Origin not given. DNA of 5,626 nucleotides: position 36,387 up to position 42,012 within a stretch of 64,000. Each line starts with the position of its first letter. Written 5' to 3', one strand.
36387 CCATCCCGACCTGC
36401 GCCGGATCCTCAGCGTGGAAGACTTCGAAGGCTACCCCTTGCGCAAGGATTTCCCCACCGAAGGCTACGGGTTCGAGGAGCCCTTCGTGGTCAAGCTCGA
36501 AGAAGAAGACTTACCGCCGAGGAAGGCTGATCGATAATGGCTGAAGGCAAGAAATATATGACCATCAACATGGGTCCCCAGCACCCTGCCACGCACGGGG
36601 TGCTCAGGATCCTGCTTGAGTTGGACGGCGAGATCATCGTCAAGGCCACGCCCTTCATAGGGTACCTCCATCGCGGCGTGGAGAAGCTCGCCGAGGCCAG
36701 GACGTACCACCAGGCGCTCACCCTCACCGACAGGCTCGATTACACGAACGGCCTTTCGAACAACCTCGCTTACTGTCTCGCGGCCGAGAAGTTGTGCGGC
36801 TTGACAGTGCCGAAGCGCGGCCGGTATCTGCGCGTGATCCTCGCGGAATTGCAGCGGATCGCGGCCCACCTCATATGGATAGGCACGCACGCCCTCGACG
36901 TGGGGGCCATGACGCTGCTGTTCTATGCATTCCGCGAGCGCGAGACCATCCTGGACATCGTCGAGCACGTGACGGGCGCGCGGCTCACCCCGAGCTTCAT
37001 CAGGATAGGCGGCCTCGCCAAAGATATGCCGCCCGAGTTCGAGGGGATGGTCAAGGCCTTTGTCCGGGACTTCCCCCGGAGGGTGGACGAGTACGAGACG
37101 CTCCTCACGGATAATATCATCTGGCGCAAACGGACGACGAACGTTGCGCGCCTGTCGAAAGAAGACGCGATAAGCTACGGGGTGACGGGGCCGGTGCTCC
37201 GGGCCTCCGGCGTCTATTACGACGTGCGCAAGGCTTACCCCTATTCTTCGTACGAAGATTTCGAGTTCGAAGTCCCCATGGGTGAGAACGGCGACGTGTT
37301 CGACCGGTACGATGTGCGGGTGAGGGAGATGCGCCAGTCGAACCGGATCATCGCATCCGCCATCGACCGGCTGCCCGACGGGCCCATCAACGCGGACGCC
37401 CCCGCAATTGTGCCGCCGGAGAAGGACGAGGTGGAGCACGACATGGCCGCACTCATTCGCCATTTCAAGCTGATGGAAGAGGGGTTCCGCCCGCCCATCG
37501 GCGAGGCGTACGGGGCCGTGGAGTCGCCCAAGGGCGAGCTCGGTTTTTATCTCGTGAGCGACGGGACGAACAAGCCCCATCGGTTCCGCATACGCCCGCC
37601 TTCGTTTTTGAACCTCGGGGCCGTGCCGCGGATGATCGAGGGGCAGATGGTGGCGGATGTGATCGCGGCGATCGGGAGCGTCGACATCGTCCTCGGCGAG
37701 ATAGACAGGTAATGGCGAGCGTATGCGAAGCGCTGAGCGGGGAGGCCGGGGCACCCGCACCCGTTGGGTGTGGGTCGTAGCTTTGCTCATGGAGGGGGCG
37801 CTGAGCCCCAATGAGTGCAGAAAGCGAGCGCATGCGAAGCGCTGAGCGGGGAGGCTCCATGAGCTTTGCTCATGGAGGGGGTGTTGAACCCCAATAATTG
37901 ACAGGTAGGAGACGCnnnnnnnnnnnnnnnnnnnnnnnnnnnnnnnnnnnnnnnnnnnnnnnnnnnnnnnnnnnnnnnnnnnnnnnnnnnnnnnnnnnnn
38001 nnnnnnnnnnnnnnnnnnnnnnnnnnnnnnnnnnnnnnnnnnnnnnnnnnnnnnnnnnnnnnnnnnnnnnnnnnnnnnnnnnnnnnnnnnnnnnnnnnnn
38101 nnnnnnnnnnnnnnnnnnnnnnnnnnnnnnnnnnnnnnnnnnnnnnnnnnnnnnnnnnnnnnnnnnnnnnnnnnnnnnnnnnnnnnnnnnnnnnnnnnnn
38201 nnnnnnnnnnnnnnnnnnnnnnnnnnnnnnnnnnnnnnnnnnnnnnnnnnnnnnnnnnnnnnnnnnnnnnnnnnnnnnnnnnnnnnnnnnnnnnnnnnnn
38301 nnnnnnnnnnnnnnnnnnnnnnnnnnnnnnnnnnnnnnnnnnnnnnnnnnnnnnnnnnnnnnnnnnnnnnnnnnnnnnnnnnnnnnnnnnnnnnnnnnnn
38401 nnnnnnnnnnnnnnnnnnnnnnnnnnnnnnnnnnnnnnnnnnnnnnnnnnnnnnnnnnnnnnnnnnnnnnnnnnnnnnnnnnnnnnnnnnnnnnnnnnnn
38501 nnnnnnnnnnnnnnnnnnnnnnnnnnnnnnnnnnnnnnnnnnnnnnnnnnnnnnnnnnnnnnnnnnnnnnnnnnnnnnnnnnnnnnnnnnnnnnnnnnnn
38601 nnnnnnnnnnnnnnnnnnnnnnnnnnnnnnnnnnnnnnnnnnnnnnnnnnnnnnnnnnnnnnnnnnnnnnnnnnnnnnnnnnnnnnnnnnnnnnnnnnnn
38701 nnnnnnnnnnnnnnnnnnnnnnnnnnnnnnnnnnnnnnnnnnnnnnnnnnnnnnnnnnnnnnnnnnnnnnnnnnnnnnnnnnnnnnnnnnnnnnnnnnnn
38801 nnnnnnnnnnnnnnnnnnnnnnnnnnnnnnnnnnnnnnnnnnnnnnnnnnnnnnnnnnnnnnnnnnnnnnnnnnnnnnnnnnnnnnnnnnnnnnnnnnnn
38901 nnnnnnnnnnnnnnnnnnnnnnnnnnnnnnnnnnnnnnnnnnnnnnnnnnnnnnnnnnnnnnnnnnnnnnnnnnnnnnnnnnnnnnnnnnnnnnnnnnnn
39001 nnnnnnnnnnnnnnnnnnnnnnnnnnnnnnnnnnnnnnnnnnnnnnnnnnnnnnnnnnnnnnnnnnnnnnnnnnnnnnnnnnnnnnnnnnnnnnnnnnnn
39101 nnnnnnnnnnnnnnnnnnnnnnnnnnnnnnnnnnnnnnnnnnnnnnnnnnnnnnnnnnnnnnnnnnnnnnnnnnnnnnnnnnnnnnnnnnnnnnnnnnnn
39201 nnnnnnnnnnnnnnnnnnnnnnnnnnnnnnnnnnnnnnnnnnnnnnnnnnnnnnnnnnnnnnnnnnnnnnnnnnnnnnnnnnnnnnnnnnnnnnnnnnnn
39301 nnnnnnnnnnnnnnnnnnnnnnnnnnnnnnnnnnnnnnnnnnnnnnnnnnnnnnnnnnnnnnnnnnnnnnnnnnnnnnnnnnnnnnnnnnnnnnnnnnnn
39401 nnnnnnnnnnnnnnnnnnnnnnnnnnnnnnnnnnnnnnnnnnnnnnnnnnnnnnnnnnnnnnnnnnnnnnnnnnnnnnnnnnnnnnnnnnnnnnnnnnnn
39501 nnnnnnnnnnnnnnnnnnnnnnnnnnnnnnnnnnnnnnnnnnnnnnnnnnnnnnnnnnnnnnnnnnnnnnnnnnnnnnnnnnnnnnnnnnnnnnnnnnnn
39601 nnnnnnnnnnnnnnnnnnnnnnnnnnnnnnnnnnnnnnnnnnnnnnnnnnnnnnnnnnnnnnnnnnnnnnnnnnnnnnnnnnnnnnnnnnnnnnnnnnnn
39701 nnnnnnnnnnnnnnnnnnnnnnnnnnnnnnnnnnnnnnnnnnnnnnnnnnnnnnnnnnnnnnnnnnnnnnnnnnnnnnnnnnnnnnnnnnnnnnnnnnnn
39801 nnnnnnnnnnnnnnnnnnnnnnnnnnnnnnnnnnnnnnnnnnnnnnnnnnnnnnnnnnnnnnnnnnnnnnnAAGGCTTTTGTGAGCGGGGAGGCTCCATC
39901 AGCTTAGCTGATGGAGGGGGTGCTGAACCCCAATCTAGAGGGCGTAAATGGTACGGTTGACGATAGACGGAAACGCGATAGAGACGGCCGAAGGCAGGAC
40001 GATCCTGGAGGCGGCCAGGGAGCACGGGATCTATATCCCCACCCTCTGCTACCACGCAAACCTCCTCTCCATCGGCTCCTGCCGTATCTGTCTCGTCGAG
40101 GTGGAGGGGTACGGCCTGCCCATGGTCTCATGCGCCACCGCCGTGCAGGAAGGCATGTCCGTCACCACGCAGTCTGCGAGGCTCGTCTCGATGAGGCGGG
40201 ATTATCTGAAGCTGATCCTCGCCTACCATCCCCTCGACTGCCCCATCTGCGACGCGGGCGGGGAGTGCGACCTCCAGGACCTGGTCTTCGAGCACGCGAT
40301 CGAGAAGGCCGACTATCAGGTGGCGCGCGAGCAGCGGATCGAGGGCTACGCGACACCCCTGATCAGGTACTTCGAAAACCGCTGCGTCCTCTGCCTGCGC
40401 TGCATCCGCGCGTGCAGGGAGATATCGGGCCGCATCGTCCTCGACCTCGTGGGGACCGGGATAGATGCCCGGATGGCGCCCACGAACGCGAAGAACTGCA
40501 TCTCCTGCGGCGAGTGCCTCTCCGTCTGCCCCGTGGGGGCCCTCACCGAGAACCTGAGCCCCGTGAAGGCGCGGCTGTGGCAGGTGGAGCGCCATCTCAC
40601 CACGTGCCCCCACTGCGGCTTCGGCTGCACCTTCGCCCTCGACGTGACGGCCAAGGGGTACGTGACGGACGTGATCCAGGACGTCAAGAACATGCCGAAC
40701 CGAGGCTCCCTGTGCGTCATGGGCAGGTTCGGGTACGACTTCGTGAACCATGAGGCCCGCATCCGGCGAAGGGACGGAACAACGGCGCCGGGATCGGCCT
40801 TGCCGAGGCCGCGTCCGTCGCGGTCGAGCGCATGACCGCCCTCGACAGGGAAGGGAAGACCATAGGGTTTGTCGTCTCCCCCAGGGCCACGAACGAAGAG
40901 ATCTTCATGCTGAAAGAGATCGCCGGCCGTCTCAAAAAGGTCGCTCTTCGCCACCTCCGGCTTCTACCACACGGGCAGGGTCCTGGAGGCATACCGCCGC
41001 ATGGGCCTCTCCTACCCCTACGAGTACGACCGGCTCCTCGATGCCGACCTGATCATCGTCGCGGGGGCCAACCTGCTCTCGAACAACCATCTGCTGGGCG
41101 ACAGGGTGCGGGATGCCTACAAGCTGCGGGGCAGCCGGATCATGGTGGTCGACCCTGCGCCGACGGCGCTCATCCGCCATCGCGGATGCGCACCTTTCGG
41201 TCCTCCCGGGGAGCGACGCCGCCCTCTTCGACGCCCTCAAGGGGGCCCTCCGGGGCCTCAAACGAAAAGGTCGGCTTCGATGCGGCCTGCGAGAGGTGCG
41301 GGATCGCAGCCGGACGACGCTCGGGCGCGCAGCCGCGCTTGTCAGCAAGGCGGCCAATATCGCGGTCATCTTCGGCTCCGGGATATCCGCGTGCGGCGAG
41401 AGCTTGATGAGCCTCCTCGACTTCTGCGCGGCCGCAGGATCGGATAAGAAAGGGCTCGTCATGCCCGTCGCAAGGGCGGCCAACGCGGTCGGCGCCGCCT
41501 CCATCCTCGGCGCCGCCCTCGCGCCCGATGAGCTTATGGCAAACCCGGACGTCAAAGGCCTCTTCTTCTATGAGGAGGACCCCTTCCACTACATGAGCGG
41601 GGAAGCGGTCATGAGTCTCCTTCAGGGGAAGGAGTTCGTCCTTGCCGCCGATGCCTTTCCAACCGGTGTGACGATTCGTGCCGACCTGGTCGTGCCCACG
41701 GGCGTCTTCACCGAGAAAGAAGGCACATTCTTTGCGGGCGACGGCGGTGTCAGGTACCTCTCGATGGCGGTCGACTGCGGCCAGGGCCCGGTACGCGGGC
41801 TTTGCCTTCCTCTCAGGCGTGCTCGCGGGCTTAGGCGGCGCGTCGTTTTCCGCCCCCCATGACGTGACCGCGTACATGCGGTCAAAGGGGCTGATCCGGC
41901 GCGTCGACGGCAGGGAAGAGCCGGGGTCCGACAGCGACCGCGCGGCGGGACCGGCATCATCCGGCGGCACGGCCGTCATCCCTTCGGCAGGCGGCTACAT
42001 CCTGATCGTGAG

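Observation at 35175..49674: Complex I operon without nuoE/nuoF: a NuoF-Fe-S::GltD-like flavoprotein plus a NuoG/SfrA-like subunit form the input module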

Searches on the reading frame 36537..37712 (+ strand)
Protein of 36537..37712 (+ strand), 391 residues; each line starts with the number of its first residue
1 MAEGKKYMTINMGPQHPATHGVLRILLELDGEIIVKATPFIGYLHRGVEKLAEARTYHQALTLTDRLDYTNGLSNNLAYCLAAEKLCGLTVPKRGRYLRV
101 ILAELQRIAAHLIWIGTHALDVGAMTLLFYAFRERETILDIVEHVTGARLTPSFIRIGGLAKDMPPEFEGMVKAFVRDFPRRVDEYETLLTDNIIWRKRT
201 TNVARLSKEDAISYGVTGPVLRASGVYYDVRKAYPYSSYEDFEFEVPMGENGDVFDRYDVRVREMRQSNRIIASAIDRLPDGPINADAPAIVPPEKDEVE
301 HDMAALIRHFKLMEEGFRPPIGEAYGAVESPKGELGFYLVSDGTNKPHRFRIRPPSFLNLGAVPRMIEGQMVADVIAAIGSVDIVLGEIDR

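Call 5: search_protein_families(library=ncbifam, proteins=[window:36537-37712:+], max_evalue=0.001)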
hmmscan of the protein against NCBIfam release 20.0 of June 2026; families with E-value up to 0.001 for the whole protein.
window:36537-37712:+ (391 aa): 9 families
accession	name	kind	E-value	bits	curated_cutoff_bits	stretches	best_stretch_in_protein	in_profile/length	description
TIGR01962.1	NuoD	equivalog_domain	1.4e-169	564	459.35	1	7-391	2-386/386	NADH dehydrogenase (quinone) subunit D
NF004739.1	PRK06075.1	equivalog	5.2e-165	548.9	360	1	8-391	1-384/384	NADH-quinone oxidoreductase subunit D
NF009808.0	PRK13292.1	equivalog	1.9e-144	482.4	1156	1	6-391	406-791/791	NADH-quinone oxidoreductase subunit B/C/D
NF008974.0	PRK12322.1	equivalog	1.3e-142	475.1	522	2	7-302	6-302/366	NADH-quinone oxidoreductase subunit D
NF008728.0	PRK11742.1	equivalog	1.3e-140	469.6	840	1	3-391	210-598/598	NADH-quinone oxidoreductase subunit C/D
NF005649.0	PRK07415.1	equivalog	5.1e-118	394.6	583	1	7-391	10-394/394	NAD(P)H-quinone oxidoreductase subunit H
NF040602.1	F420_dehyd_FpoD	exception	3.3e-107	358.8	600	1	4-391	4-372/372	F420H2 dehydrogenase subunit FpoD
TIGR03295.1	frhA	equivalog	5.3e-09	35.5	392.5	1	20-192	14-194/412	coenzyme F420 hydrogenase subunit alpha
NF033181.1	NiFeSe_hydrog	equivalog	8.9e-06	24.9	600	1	20-113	13-105/507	nickel-dependent hydrogenase large subunit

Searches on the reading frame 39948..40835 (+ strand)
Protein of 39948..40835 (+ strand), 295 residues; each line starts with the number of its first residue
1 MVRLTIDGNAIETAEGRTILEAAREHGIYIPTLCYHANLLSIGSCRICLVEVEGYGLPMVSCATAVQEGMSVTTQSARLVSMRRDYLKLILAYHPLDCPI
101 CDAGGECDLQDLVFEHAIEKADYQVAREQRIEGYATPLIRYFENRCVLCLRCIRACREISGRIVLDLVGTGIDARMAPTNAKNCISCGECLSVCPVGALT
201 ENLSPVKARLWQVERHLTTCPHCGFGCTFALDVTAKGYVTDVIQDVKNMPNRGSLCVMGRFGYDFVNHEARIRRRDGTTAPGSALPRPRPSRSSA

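Call 4: search_protein_families(library=pfam, proteins=[window:39948-40835:+], max_evalue=0.01)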
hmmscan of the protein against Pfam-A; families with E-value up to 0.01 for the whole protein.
window:39948-40835:+ (295 aa): 16 families
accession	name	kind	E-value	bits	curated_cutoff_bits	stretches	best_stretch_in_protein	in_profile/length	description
PF13510.11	Fer2_4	-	3e-21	75.7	22.8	1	1-76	3-81/82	2Fe-2S iron-sulfur cluster binding domain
PF10588.14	NADH-G_4Fe-4S_3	-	1.6e-14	53.6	27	1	83-120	1-38/40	NADH-ubiquinone oxidoreductase-G iron-sulfur binding region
PF04879.21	Molybdop_Fe4S4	-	2.2e-10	40.8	22.7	1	217-268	5-55/55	Molybdopterin oxidoreductase Fe4S4 domain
PF22117.2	Fer4_Nqo3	-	2.5e-09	37.6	27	1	137-200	2-67/67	NADH-quinone oxidoreductase subunit 3, ferredoxin-like domain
PF14697.11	Fer4_21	-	1e-08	35.6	35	1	143-198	5-56/59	4Fe-4S dicluster domain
PF12838.12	Fer4_7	-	1.1e-08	35.8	27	2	145-198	1-52/52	4Fe-4S dicluster domain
PF00037.32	Fer4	-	1.1e-07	31.8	21.1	1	180-200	4-24/24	4Fe-4S binding domain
PF12837.12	Fer4_6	-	4.1e-07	30.1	25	2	180-199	5-24/24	4Fe-4S binding domain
PF13187.11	Fer4_9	-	5.7e-07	29.9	27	1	145-198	1-51/52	4Fe-4S dicluster domain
PF13237.11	Fer4_10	-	2.9e-05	24.4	25.5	2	143-195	6-53/53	4Fe-4S dicluster domain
PF13484.11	Fer4_16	-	0.0006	21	30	1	183-204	1-21/66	4Fe-4S double cluster binding domain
PF12797.12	Fer4_2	-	0.0011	19.2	24.5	1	180-196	6-22/22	4Fe-4S binding domain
PF25160.1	LdpA_Fe-S-bd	-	0.0025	18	27.6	1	181-201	25-45/49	LdpA Fe-S cluster-binding domain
PF13534.11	Fer4_17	-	0.004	18.1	22.2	1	173-197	35-59/61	4Fe-4S dicluster domain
PF12798.12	Fer4_3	-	0.0045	18.2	27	1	184-198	1-15/15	4Fe-4S binding domain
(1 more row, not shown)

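Call 5: search_protein_families(library=ncbifam, proteins=[window:39948-40835:+], max_evalue=0.001)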
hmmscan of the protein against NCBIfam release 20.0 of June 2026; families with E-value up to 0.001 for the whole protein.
window:39948-40835:+ (295 aa): 22 families
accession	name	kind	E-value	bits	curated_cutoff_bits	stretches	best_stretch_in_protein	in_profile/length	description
TIGR01973.1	NuoG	equivalog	2e-70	238.3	470.05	1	4-273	1-271/606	NADH-quinone oxidoreductase subunit NuoG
NF006305.0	PRK08493.1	equivalog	7.7e-65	219.4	591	2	1-174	1-171/819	NADH-quinone oxidoreductase subunit G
NF040763.1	FeFe_hydrog_A6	exception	4.5e-55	187.1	765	1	2-203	1-209/571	NADH-dependent [FeFe] hydrogenase, group A6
NF005745.0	PRK07569.1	equivalog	1.2e-50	172.1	333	1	3-204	5-212/238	bidirectional hydrogenase complex protein HoxU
NF005895.0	PRK07860.1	equivalog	1.1e-49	169.2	802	1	1-273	17-293/811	NADH-quinone oxidoreductase subunit G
NF040762.1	Hydr_FeFe_Clost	exception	8e-37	127.1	900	1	3-217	2-224/572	ferredoxin hydrogenase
NF009454.0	PRK12814.1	equivalog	1e-26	93.5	916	1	2-98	4-100/657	putative NADPH-dependent glutamate synthase small subunit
TIGR02512.1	FeFe_hydrog_A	subfamily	7.5e-10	38.2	405.95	1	143-204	6-71/375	[FeFe] hydrogenase, group A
TIGR01591.1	Fdh-alpha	equivalog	8.6e-10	37.3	666.25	1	218-273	1-55/672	formate dehydrogenase subunit alpha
TIGR02912.1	sulfite_red_C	equivalog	4.4e-06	25.9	324.1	1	139-202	164-221/314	sulfite reductase subunit C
NF006183.0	PRK08318.1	equivalog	3.1e-05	22.9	335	1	141-202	339-398/422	NAD-dependent dihydropyrimidine dehydrogenase subunit PreA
NF043069.1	T4HPD_activ_SAM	equivalog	4.9e-05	22.8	425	1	139-198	46-96/299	trans-4-hydroxy-L-proline dehydratase activase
TIGR02163.1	napH_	subfamily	5.1e-05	22.9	213.05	1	143-200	200-252/255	NapH/MauN family ferredoxin-type protein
TIGR02494.1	PFLE_PFLC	subfamily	5.4e-05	22.6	174.35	1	137-199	41-97/293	glycyl-radical enzyme activating protein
NF004541.0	PRK05888.2-2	equivalog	5.8e-05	23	217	1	137-222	54-132/168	NADH-quinone oxidoreductase subunit NuoI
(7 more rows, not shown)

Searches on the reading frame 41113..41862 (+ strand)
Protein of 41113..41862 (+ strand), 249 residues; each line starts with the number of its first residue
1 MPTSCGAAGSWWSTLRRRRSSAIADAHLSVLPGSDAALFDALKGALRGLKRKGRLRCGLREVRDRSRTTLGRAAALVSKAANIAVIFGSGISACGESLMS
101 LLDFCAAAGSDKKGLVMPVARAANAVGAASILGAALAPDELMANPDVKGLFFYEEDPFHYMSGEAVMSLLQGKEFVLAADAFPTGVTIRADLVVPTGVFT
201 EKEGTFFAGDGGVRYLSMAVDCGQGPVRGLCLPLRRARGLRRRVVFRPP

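Call 4: search_protein_families(library=pfam, proteins=[window:41113-41862:+], max_evalue=0.01)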
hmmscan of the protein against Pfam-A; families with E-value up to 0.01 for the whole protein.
window:41113-41862:+ (249 aa): 1 family
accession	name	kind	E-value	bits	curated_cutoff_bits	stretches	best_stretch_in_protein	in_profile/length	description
PF00384.28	Molybdopterin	-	3.4e-07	30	24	1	20-221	148-335/353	Molybdopterin oxidoreductase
